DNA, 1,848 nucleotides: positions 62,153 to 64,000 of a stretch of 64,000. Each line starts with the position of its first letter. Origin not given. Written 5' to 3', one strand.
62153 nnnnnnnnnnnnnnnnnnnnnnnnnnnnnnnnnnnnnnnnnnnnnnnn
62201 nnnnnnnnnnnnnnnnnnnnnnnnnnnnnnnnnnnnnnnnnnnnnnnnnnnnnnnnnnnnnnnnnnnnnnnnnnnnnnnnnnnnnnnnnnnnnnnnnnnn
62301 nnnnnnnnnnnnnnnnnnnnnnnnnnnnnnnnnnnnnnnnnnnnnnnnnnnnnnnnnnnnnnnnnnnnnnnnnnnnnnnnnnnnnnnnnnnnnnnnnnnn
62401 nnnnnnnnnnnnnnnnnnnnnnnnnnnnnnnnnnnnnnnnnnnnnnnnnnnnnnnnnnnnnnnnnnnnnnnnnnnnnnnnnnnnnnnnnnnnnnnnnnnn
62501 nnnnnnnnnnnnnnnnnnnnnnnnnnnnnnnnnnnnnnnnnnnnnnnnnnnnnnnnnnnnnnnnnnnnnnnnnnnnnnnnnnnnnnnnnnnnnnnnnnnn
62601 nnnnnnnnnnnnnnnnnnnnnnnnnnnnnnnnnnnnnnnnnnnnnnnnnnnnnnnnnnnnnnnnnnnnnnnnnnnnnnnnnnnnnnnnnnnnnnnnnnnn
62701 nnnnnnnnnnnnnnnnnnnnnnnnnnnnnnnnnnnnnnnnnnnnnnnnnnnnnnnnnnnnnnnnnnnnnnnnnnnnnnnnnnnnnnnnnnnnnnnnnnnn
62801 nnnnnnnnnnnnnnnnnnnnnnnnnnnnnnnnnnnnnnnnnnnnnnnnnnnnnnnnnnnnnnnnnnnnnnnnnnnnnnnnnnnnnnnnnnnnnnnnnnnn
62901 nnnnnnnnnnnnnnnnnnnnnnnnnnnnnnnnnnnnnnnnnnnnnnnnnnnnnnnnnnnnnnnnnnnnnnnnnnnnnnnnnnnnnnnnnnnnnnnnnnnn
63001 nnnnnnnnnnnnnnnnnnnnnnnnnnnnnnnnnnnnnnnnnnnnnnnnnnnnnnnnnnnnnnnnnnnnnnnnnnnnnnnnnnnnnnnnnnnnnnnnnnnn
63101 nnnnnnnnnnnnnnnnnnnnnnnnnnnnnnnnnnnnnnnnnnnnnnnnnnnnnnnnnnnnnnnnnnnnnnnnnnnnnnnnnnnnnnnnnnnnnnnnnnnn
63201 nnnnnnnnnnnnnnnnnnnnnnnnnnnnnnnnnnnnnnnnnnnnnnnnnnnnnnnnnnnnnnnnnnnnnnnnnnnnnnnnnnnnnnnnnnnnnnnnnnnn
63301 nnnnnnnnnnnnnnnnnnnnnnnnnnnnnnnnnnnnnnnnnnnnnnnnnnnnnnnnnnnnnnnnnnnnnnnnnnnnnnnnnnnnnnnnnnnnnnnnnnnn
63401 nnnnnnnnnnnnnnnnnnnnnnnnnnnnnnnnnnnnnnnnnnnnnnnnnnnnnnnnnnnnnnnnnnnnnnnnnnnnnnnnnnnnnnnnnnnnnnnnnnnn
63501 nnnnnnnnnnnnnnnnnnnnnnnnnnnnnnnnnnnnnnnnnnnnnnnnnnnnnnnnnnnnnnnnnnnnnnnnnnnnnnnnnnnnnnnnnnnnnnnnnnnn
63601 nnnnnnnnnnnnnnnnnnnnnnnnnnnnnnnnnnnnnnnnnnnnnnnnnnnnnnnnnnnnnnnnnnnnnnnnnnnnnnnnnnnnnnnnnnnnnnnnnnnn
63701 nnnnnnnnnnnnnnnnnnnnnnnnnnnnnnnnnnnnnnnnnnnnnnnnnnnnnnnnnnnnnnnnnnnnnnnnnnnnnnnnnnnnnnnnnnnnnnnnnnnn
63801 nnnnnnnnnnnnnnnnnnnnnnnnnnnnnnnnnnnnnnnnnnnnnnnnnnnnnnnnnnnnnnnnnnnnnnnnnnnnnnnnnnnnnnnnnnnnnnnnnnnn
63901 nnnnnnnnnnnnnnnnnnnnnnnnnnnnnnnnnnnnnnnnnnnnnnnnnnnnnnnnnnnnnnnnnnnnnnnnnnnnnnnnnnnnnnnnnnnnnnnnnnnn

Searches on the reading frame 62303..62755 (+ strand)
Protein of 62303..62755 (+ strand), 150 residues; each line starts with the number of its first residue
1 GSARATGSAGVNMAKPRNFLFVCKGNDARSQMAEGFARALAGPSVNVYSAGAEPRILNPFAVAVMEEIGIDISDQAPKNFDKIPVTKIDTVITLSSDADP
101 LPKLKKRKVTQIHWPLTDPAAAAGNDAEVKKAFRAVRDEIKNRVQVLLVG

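Call 36: search_protein_families(library=pfam, proteins=[window:62303-62755:+], max_evalue=0.001)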
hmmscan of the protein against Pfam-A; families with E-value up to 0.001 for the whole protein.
window:62303-62755:+ (150 aa): 1 family
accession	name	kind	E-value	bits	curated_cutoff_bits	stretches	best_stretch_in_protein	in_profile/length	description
PF01451.26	LMWPc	-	2.2e-18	67.3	23.2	1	19-148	1-144/144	Low molecular weight phosphotyrosine protein phosphatase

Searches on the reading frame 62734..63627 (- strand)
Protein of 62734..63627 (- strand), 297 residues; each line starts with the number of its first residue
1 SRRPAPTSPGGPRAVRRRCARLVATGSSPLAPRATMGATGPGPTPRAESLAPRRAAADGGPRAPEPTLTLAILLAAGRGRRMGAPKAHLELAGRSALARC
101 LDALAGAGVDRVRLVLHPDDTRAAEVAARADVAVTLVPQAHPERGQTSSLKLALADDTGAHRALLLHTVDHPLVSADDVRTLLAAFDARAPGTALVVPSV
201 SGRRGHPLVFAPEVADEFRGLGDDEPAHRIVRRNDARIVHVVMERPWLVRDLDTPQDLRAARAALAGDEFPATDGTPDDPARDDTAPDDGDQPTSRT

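Call 36: search_protein_families(library=pfam, proteins=[window:62734-63627:-], max_evalue=0.001)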
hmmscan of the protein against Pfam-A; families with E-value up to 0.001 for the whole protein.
window:62734-63627:- (297 aa): 2 families
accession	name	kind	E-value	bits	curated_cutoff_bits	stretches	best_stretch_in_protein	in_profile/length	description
PF12804.13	NTP_transf_3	-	1.7e-30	106.8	27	1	71-234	1-157/160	MobA-like NTP transferase domain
PF01128.25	IspD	-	2.9e-12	47.3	27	1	71-198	3-129/221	2-C-methyl-D-erythritol 4-phosphate cytidylyltransferase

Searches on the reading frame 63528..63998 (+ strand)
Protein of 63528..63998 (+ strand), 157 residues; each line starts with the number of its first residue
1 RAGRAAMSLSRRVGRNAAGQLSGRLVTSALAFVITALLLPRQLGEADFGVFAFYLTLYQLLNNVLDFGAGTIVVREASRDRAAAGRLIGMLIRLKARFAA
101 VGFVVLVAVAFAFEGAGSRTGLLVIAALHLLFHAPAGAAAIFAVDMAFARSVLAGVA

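Call 36: search_protein_families(library=pfam, proteins=[window:63528-63998:+], max_evalue=0.001)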
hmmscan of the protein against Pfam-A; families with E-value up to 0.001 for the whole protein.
window:63528-63998:+ (157 aa): 2 families
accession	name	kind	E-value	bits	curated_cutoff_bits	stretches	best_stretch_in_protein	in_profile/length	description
PF01943.22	Polysacc_synt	-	7.6e-08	32.6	28.2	1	14-112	2-94/274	Polysaccharide biosynthesis protein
PF13440.11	Polysacc_synt_3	-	4.1e-06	26.7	23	1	39-151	2-114/293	Polysaccharide biosynthesis protein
